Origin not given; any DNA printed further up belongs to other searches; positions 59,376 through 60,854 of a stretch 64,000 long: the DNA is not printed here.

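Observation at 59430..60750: TnpB-only IS200/IS605 element inserted beside the queC gene, with a degenerate zinc finger but intact RuvC motifs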

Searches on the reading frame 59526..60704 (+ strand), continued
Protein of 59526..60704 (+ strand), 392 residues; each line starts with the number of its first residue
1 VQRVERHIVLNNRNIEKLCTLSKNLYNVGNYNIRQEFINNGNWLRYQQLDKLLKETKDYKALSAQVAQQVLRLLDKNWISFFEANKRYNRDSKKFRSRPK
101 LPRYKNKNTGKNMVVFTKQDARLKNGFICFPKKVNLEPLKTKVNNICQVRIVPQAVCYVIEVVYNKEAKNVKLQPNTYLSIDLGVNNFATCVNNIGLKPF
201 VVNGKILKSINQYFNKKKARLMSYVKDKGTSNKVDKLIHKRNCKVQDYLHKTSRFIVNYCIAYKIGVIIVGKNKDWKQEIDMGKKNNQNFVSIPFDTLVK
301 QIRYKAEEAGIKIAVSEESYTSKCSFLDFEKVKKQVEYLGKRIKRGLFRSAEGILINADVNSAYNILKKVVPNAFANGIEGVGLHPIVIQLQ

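Call 20: find_encoding_contigs(protein=P0006, flank=3000, max_places=3)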
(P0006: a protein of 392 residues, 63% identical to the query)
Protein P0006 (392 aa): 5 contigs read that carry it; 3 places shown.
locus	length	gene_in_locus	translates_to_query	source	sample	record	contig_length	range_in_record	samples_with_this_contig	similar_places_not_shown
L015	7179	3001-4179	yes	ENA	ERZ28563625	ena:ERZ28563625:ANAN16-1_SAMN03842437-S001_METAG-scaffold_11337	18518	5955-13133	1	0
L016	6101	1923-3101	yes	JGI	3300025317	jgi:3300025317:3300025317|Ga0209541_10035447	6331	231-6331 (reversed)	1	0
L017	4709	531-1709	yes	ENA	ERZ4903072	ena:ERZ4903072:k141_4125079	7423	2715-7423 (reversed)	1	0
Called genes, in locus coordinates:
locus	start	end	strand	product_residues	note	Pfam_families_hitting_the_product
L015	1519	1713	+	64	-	-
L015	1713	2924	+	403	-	-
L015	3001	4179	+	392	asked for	PF01385:OrfB_IS605, PF07282:Cas12f1-like_TNB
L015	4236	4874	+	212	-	-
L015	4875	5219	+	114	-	-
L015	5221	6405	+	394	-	-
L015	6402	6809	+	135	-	-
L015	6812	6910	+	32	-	-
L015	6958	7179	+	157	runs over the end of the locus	-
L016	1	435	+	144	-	?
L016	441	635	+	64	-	-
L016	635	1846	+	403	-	-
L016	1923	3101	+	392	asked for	PF01385:OrfB_IS605, PF07282:Cas12f1-like_TNB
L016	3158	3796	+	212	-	-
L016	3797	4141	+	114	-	-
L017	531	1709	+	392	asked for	PF01385:OrfB_IS605, PF07282:Cas12f1-like_TNB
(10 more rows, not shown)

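Call 21: find_encoding_contigs(protein=P0008, flank=3000, max_places=2)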
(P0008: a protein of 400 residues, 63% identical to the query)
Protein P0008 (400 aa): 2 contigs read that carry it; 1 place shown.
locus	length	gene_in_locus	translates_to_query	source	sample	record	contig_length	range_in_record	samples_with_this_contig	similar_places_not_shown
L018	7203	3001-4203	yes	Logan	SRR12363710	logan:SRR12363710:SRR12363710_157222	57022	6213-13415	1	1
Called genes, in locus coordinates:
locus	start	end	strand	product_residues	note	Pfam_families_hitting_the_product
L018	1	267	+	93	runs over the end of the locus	-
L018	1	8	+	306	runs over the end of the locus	PF13662:Toprim_4 (faint), PF01751:Toprim (weak), PF13155:Toprim_2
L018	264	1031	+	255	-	-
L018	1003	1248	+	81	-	-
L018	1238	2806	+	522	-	PF03796:DnaB_C (faint)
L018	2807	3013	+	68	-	PF01402:RHH_1 (weak)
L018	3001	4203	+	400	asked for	PF01385:OrfB_IS605, PF07282:Cas12f1-like_TNB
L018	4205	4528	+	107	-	-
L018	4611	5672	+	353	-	-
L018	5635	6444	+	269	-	-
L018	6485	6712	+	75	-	-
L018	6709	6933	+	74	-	-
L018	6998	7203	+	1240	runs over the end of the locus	PF02811:PHP, PF07733:DNA_pol3_alpha, PF17657:DNA_pol3_finger, PF14890:Intein_splicing, PF03167:UDG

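Call 22: find_encoding_contigs(protein=P0013, flank=3000, max_places=2)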
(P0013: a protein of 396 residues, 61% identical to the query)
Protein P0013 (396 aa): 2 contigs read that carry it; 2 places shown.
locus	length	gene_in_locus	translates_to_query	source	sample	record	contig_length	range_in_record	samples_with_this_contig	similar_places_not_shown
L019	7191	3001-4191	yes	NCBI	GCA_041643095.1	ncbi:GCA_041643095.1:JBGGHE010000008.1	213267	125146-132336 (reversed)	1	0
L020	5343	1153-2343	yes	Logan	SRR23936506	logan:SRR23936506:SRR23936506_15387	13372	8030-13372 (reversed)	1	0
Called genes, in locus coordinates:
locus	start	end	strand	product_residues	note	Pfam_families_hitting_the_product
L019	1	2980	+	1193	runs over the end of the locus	PF14890:Intein_splicing, PF13392:HNH_3 (weak), PF07230:Portal_T4, PF14890:Intein_splicing (weak), PF07230:Portal_T4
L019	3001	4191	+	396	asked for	PF01385:OrfB_IS605, PF07282:Cas12f1-like_TNB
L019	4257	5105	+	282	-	-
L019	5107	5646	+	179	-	-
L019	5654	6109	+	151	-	-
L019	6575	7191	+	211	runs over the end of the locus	PF03420:Peptidase_S77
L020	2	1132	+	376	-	?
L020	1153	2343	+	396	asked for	PF01385:OrfB_IS605, PF07282:Cas12f1-like_TNB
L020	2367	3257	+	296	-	-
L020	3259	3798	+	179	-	-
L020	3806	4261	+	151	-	-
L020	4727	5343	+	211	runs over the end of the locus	PF03420:Peptidase_S77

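Call 31: find_encoding_contigs(protein=P0075, flank=1500, max_places=10)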
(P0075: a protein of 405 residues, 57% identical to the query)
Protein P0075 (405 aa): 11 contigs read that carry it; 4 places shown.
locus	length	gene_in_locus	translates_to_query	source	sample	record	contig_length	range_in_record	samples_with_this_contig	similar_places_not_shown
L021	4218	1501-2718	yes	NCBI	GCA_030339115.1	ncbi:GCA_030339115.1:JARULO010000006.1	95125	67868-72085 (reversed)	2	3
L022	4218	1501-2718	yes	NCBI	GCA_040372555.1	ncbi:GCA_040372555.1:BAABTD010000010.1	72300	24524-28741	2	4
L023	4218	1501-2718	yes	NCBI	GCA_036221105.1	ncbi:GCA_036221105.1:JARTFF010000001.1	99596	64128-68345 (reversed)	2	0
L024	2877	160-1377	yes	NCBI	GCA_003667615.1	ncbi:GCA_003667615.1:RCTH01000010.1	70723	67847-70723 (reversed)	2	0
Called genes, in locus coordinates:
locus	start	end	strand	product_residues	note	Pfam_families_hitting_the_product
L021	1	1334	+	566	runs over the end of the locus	PF13667:ThiC-associated, PF01964:ThiC_Rad_SAM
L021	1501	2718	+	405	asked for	PF01385:OrfB_IS605, PF07282:Cas12f1-like_TNB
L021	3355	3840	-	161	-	PF00111:Fer2 (weak), PF01799:Fer2_2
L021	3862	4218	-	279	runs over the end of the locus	PF00941:FAD_binding_5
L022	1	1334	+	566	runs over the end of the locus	PF13667:ThiC-associated, PF01964:ThiC_Rad_SAM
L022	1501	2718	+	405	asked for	PF01385:OrfB_IS605, PF07282:Cas12f1-like_TNB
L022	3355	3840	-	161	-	PF00111:Fer2 (weak), PF01799:Fer2_2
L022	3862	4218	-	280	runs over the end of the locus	PF00941:FAD_binding_5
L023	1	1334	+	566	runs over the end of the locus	PF13667:ThiC-associated, PF01964:ThiC_Rad_SAM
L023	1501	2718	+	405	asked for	PF01385:OrfB_IS605, PF07282:Cas12f1-like_TNB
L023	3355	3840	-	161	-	PF00111:Fer2 (weak), PF01799:Fer2_2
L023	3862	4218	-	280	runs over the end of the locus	PF00941:FAD_binding_5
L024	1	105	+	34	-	?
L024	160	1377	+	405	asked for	PF01385:OrfB_IS605, PF07282:Cas12f1-like_TNB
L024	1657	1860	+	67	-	-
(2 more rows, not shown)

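Call 32: find_related_loci(query=A1, collection=genome_contigs, flank=1500)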
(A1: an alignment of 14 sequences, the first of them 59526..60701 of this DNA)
Query A1 (392 aa) in genome_contigs; peptide patterns used: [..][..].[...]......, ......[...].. (x = any residue, [..] = any of these).
600 stretches matched a pattern (row limit reached: there are more); 551 encode a relative of the query (tblastn E <= 1e-3); the best 80 are kept; 80 distinct loci.
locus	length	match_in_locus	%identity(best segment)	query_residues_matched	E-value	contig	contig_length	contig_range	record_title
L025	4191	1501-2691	54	3-391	1e-137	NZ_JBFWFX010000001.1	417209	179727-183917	Caloranaerobacter sp. DY30410 k141_141_length_417209_cov_366.5756, whole genome shotgun sequence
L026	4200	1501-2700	53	1-391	5e-131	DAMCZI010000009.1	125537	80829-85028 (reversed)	MAG TPA_asm: Clostridiaceae bacterium isolate CTOTU50225 NODE_19_length_125537_cov_6.368977, whole genome shotgun sequen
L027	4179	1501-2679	49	1-389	5e-124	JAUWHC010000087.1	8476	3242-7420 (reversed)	MAG: Promethearchaeota archaeon isolate CSMAG_2258 CSMAG_2258_k141_680_length_8476_cov_13.1822, whole genome shotgun seq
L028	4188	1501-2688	51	1-391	2e-122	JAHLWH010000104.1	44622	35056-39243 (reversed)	MAG: Promethearchaeota archaeon isolate 6H3_1 k141_35292, whole genome shotgun sequence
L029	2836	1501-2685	51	1-391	2e-124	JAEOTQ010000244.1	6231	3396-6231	MAG: Candidatus Hodarchaeota archaeon isolate YT2_065 k127_9434804, whole genome shotgun sequence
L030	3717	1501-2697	50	1-387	9e-123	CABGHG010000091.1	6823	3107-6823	MAG: Candidatus Methanolliviera sp. GoM_oil isolate gfbio:mag-sample-2:67c8463b-6cbd-4d56-a398-d795175a9500 genome assem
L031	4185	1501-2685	50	1-391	3e-122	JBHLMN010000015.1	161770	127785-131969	MAG: Promethearchaeota archaeon isolate DZ2M.341 DZ2M.341@149, whole genome shotgun sequence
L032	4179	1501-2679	51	3-391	6e-121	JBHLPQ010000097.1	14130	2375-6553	MAG: Promethearchaeota archaeon isolate H2S.126 H2S.126@3316, whole genome shotgun sequence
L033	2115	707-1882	49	1-371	1e-127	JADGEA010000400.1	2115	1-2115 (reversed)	MAG: Flavobacteriaceae bacterium isolate BB24 NODE_77917_length_2115_cov_7.650298, whole genome shotgun sequence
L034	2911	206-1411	50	1-387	6e-121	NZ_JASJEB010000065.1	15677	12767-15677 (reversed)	MAG: Crocosphaera sp. isolate MO_202.B2 MO_202.c_450, whole genome shotgun sequence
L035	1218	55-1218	51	1-385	5e-131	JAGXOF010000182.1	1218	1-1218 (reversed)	Dehalococcoidia bacterium LH_S1 NODE_182_length_1218_cov_1.973345, whole genome shotgun sequence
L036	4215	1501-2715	49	1-391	9e-120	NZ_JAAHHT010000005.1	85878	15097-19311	MAG: Okeania sp. SIO3I5 3I5_NODE_5, whole genome shotgun sequence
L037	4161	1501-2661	49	15-391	7e-120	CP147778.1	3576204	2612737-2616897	MAG: Candidatus Freyarchaeota archaeon SRVP19_Freyarchaeia-1 chromosome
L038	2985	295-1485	47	3-387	7e-121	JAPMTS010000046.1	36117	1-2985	MAG: Candidatus Methanoperedens sp. isolate RBG 1 RBG_16_Archaea_41_19_RBG_16_scaffold_276, whole genome shotgun sequenc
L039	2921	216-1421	49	1-387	7e-122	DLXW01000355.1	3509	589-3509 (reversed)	MAG TPA_asm: Cyanothece sp. UBA12306 contig_4081, whole genome shotgun sequence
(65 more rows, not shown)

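Call 44: find_encoding_contigs(protein=P0009, flank=3000, max_places=2)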
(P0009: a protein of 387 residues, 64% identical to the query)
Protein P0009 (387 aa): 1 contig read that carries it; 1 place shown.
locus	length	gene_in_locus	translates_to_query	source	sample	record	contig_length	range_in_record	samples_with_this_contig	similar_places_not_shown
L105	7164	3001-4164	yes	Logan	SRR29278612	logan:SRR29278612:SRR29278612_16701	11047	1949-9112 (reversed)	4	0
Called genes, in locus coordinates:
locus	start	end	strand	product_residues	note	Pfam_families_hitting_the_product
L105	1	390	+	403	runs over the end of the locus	PF03425:CBM_11 (weak)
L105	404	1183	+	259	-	-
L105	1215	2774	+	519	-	PF00535:Glycos_transf_2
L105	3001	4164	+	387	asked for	PF01385:OrfB_IS605, PF07282:Cas12f1-like_TNB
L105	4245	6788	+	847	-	PF01209:Ubie_methyltran (faint), PF07021:MetW (faint), PF08241:Methyltransf_11, PF08242:Methyltransf_12 (weak), PF13489:Methyltransf_23, PF13649:Methyltransf_25, PF13847:Methyltransf_31, PF00535:Glycos_transf_2, +4 more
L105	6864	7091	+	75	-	-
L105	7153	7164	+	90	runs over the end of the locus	-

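Call 45: find_encoding_contigs(protein=P0012, flank=3000, max_places=2)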
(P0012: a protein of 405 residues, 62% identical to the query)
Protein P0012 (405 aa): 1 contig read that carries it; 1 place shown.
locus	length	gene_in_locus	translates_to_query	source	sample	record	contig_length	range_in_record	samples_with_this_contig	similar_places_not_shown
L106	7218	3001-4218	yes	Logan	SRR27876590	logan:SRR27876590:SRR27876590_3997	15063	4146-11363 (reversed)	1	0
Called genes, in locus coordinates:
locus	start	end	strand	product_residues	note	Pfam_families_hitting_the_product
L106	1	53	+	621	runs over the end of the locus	-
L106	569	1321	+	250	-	-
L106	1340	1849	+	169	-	-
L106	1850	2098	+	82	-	PF09723:Zn_ribbon_8 (faint)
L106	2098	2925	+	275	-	PF00308:Bac_DnaA (weak)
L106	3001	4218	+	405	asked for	PF01385:OrfB_IS605, PF07282:Cas12f1-like_TNB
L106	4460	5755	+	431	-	PF03796:DnaB_C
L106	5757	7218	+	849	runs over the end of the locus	PF00270:DEAD, PF04851:ResIII (weak), PF00271:Helicase_C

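Call 46: find_encoding_contigs(protein=P0010, flank=3000, max_places=2)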
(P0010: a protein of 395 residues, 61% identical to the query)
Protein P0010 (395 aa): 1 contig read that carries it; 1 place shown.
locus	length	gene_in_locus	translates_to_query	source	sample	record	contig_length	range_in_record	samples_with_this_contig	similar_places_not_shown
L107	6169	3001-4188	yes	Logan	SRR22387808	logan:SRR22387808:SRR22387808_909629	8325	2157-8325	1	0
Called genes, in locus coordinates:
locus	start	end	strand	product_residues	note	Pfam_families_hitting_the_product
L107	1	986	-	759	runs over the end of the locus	PF13155:Toprim_2 (weak), PF13362:Toprim_3 (faint)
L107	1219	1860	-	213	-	-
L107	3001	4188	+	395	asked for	PF01385:OrfB_IS605, PF07282:Cas12f1-like_TNB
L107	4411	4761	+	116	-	PF08774:VRR_NUC (faint)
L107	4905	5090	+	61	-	-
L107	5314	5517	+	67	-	-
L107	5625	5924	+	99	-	-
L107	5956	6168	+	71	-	?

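Call 47: find_encoding_contigs(protein=P0005, flank=3000, max_places=2)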
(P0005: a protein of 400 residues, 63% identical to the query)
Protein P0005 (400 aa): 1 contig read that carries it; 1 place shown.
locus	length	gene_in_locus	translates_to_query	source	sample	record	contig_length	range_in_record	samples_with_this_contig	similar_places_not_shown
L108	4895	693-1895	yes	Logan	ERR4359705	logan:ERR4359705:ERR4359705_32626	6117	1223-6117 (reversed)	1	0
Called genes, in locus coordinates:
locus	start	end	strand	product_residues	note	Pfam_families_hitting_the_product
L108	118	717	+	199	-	PF00239:Resolvase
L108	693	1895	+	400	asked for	PF01385:OrfB_IS605, PF07282:Cas12f1-like_TNB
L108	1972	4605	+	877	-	PF09250:Prim-Pol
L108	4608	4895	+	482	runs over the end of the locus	PF08706:D5_N, PF19263:DUF5906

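Call 52: search_solved_structures(query=A1, max_evalue=0.001)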
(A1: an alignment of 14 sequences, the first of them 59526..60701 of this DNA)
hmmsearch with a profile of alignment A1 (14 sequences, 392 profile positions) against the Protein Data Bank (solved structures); distinct sequences matched with E-value up to 0.001: 12.
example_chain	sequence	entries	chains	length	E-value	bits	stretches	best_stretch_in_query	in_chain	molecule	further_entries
9yyg_A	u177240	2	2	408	3.6e-12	49.1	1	21-315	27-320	AI-designed RNA-guided nuclease | AI-generated RNA-guided nuclease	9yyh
8bf8_A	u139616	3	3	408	1.5e-10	43.7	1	36-307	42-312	RNA-guided DNA endonuclease TnpB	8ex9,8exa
8h1j_A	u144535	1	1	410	1.5e-10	43.7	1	36-307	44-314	RNA-guided DNA endonuclease TnpB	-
8j12_A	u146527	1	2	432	2.8e-09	39.5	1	158-377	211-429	Transposase IS605 OrfB C-terminal domain-containing protein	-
8j1j_A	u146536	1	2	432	3.2e-09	39.3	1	158-377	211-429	Transposase IS605 OrfB C-terminal domain-containing protein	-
8j3r_A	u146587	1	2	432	5e-09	38.7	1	158-377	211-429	Transposase IS605 OrfB C-terminal domain-containing protein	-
7wju_A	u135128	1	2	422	3.2e-08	36.1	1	160-377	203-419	OrfB_Zn_ribbon domain-containing protein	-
8dzj_A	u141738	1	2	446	3.7e-08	35.8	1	160-377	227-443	OrfB_Zn_ribbon domain-containing protein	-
9n9c_A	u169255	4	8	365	4.6e-07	32.2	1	226-315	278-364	Nuclease-deactivated Cas12f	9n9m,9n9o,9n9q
9nzo_B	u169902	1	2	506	1.2e-06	30.9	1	169-366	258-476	Cas12f Effector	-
9nzr_A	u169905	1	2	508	1.2e-06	30.9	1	169-366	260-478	Cas12f Nuclease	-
8iaz_A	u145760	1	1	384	0.00015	23.9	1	98-339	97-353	Transposase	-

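Call 71: search_dna_similar(query=window:59526-60701:+, collection=phages, mode=protein, max_rows=30, max_evalue=1e-30)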
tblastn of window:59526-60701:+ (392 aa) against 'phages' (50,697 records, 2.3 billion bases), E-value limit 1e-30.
Records with a match: 32; places in all: 40; records where one place covers at least 80% of the query: 28.
Best place of each record, by identity: <60% 32.
By first word of the organism name: Nodularia 9; Bacteriophage 5; Helicobacter 4; Prevotella 4; Staphylococcus 4; Bacillus 2; Bacteroides 1; Altiarchaeum 1; phage 1; uncultured 1.
By host as written in the record: - 8; Prevotella sp. 4; Nodularia spumigena KAC65 4; Nodularia spumigena kac68 3; Bacillus megaterium str. ATCC 43725 2; Helicobacter pylori Pt11470 2; Nodularia sp. AV2 2; Bacteroides uniformis MB20-41 1; and 6 more.
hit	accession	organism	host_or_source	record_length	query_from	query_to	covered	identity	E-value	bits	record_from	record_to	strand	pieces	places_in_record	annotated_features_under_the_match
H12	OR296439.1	Bacteroides phage C3_41T2LP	Bacteroides uniformis MB20-41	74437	1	371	95%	54.3%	1e-118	384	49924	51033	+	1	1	endonuclease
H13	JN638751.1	Bacillus phage G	Bacillus megaterium str. ATCC 43725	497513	15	389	96%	48.3%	2e-105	346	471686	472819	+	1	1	662: gp662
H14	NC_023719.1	Bacillus phage G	Bacillus megaterium str. ATCC 43725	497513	15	389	96%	48.3%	2e-105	346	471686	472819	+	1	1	662: transposase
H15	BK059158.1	Altiarchaeum virus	-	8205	25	387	93%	49.1%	7e-107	350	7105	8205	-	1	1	transposase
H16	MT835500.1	Bacteriophage sp.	human fecal samples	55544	1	387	99%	45.0%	4e-105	345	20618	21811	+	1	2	record has no annotation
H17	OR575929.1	phage csAssE-Sib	human gut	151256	1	391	100%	43.0%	3e-86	291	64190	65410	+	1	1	RNA-guided endonuclease TnpB family protein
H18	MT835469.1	Bacteriophage sp.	human fecal samples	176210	3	391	99%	42.1%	2e-88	297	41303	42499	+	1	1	record has no annotation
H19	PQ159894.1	Helicobacter phage Pt11057A_1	Helicobacter pylori Pt11057A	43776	1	391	100%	40.2%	2e-88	297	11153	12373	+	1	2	putative transposase | resolvase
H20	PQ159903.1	Helicobacter phage Pt11470_2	Helicobacter pylori Pt11470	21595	1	391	100%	40.2%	2e-87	294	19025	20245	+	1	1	putative transposase | resolvase N terminal domain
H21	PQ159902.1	Helicobacter phage Pt11470_1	Helicobacter pylori Pt11470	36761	1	391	100%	40.2%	2e-87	294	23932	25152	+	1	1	transposase | resolvase N terminal domain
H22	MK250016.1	Prevotella phage Lak-A1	Prevotella sp.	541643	1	387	99%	40.1%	4e-74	256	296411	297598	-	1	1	record has no annotation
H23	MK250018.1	Prevotella phage Lak-A1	Prevotella sp.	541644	1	387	99%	40.1%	4e-74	256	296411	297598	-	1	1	record has no annotation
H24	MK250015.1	Prevotella phage Lak-A1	Prevotella sp.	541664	1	387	99%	40.1%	4e-74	256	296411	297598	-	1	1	record has no annotation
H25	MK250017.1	Prevotella phage Lak-A1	Prevotella sp.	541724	1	387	99%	40.1%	4e-74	256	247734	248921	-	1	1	record has no annotation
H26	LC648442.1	Staphylococcus phage vB_SsapH-Golestan-105-M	Staphylococcus saprophyticus 105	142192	3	391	99%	39.6%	1e-71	249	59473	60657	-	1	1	IS200/IS605 family element transposase accessory protein TnpB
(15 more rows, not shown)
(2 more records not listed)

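Call 73: search_protein_families(library=phrogs, proteins=[window:59526-60704:+], max_evalue=0.001)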
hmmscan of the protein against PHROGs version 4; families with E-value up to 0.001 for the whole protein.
window:59526-60704:+ (392 aa): 3 families
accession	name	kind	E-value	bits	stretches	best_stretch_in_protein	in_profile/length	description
phrog_506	-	integration and excision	1.2e-47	163.9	1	14-374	23-368/403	transposase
phrog_12300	-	integration and excision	1.9e-08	34.9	1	154-368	38-239/286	transposase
phrog_16792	-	unknown function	2e-06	29.2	1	231-369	19-156/180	-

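Call 74: search_protein_families(library=padloc, proteins=[window:59526-60704:+], max_evalue=0.01)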
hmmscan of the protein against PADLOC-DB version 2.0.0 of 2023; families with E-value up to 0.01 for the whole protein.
window:59526-60704:+ (392 aa): 7 families
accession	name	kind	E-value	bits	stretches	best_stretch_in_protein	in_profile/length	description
PDLC01691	Cas12f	-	4.2e-21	74.2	1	31-368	59-327/332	CAS-V-F; effector__SPE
PDLC01673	Cas12f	-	3.3e-12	44.1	1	51-369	206-499/507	CAS-V-F; effector__SPE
PDLC01699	Cas12f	-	5.4e-10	37.1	1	29-366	56-388/399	CAS-V-F; effector__SPE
PDLC00932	Cas12u3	-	6.9e-10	36.8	1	40-367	64-386/398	Cas12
PDLC01677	Cas12f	-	7.4e-10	36.4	1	152-369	285-499/506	Cas14b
PDLC01700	Cas12f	-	0.0018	15.3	0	287-372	346-426/458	CAS-V-F; effector__SPE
PDLC00933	Cas12u4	-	0.0021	15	0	287-370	360-439/488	Cas12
